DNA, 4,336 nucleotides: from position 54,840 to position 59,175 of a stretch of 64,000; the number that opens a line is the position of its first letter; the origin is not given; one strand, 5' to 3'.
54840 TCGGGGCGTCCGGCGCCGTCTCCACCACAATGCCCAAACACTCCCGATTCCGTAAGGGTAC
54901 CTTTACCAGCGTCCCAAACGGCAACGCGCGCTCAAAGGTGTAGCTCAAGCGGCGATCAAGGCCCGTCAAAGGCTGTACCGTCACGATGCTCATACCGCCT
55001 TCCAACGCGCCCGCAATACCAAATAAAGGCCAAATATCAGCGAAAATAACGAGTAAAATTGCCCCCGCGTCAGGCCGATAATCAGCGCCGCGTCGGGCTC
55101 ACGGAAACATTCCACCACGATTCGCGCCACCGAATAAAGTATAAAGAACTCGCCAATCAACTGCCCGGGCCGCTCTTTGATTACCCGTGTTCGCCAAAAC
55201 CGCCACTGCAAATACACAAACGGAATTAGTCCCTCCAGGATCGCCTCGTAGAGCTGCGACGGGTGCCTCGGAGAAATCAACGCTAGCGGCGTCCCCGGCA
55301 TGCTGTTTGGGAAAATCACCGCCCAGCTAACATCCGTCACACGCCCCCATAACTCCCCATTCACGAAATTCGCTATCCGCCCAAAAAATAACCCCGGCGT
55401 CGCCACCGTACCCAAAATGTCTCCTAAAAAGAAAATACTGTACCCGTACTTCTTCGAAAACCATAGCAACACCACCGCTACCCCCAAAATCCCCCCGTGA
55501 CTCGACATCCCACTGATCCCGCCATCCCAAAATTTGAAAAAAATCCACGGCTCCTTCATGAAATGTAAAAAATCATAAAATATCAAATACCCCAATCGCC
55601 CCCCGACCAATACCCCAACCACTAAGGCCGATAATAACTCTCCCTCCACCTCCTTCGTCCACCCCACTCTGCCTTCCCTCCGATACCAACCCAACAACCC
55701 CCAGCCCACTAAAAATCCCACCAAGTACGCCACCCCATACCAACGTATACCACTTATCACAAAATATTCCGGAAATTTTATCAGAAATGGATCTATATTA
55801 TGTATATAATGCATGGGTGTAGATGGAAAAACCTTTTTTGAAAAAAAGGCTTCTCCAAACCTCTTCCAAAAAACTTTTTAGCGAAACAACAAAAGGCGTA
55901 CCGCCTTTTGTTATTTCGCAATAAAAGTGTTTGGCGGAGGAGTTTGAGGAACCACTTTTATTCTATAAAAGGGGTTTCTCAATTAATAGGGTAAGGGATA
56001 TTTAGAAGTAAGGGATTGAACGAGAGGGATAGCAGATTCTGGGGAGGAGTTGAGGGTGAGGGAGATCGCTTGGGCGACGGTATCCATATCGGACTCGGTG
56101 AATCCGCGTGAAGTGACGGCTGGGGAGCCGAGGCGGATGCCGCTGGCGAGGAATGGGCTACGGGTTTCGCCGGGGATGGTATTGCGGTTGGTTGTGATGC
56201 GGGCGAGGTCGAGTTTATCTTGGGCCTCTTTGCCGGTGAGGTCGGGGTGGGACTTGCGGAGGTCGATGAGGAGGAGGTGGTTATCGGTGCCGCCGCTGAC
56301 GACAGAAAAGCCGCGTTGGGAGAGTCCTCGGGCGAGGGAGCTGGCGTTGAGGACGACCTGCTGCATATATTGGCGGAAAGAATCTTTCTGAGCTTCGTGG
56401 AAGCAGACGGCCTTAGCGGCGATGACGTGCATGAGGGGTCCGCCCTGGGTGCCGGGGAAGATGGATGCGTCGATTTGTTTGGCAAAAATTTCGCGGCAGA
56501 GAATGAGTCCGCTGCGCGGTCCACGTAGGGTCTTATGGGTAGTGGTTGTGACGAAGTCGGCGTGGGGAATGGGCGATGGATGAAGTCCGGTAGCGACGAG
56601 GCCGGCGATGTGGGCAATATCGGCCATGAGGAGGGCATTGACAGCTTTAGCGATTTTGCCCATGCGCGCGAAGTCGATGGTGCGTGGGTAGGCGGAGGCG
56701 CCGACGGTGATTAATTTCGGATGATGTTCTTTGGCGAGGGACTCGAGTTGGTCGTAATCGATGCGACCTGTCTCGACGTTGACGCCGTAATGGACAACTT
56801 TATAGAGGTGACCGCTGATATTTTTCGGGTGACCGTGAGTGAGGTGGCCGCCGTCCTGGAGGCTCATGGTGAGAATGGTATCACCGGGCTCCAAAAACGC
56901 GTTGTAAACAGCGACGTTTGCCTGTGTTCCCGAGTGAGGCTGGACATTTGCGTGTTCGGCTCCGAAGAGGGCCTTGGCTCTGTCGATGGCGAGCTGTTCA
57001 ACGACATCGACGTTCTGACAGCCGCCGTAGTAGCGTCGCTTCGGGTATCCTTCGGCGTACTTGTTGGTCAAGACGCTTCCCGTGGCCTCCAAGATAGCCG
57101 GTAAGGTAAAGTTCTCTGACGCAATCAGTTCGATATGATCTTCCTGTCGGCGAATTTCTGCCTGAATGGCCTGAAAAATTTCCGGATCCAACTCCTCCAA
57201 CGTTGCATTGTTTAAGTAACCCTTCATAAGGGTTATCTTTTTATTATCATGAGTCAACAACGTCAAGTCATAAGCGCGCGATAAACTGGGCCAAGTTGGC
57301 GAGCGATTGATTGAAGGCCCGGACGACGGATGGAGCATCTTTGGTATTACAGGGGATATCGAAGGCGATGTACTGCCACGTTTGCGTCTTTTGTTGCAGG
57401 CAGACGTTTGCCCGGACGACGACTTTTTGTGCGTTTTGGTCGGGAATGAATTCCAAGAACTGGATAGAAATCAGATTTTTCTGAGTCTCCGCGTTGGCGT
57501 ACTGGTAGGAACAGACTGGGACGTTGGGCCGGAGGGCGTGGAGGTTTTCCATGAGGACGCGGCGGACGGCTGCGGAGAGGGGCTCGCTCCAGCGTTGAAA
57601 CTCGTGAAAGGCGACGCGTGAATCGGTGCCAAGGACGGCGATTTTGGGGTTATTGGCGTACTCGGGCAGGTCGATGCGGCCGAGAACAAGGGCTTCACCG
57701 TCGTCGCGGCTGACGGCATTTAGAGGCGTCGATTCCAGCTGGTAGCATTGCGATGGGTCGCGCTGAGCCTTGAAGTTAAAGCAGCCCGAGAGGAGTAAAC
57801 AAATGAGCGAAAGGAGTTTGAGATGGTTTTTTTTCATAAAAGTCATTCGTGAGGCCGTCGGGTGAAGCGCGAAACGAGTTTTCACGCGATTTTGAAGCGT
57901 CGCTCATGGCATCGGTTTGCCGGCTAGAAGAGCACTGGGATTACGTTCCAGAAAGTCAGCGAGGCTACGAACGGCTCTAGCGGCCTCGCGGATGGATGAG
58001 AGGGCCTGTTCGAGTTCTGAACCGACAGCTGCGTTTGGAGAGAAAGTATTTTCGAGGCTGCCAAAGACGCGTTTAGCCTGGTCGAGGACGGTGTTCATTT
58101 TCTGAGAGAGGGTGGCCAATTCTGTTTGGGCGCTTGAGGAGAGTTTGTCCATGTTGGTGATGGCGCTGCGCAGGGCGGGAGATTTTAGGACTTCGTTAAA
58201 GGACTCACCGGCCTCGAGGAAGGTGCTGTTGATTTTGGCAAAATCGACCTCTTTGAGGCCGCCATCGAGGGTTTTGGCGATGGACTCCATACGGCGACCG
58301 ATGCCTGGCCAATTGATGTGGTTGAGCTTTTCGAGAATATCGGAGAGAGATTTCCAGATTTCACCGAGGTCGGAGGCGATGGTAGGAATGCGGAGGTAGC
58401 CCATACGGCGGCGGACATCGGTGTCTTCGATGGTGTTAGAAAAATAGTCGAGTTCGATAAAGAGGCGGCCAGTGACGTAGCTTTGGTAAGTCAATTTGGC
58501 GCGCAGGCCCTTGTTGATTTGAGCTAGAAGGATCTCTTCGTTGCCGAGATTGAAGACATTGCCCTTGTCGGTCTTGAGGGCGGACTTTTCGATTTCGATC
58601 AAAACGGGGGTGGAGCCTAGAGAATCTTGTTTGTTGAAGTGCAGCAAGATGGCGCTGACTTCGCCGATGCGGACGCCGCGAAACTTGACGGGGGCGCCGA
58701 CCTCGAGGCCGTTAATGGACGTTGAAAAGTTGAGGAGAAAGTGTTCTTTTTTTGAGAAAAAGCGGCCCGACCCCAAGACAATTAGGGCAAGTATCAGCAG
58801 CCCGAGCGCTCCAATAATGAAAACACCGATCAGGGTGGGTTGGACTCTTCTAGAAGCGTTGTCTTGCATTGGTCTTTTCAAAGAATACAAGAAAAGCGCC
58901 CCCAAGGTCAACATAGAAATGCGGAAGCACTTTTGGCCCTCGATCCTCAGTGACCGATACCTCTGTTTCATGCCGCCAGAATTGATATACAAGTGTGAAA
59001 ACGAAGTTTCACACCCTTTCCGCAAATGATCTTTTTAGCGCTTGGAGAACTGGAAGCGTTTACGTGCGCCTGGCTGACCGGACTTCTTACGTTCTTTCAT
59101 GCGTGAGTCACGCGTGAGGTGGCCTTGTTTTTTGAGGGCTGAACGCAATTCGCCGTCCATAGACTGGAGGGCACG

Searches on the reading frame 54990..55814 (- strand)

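Call 58: search_protein_families(library=pfam, proteins=[window:54990-55814:-], max_evalue=0.001)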
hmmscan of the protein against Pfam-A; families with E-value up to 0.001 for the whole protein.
window:54990-55814:- (274 aa): 1 family
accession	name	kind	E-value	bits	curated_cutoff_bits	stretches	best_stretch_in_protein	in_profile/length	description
PF01790.23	LGT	-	3.1e-59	200.6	24.9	1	22-267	10-239/240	Prolipoprotein diacylglyceryl transferase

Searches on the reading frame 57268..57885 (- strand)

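Call 58: search_protein_families(library=pfam, proteins=[window:57268-57885:-], max_evalue=0.001)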
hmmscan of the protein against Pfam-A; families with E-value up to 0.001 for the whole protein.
window:57268-57885:- (205 aa): 1 family
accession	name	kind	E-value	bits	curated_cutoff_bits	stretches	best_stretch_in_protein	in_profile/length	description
PF03886.18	ABC_trans_aux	-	4e-22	79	26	1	48-203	1-161/161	ABC-type transport auxiliary lipoprotein component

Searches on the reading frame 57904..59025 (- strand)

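Call 58: search_protein_families(library=pfam, proteins=[window:57904-59025:-], max_evalue=0.001)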
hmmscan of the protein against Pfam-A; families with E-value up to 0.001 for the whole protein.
window:57904-59025:- (373 aa): 1 family
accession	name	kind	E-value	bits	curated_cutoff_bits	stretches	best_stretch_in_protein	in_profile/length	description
PF02470.25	MlaD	-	1.5e-09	38.4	25.1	1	102-193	10-79/81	MlaD protein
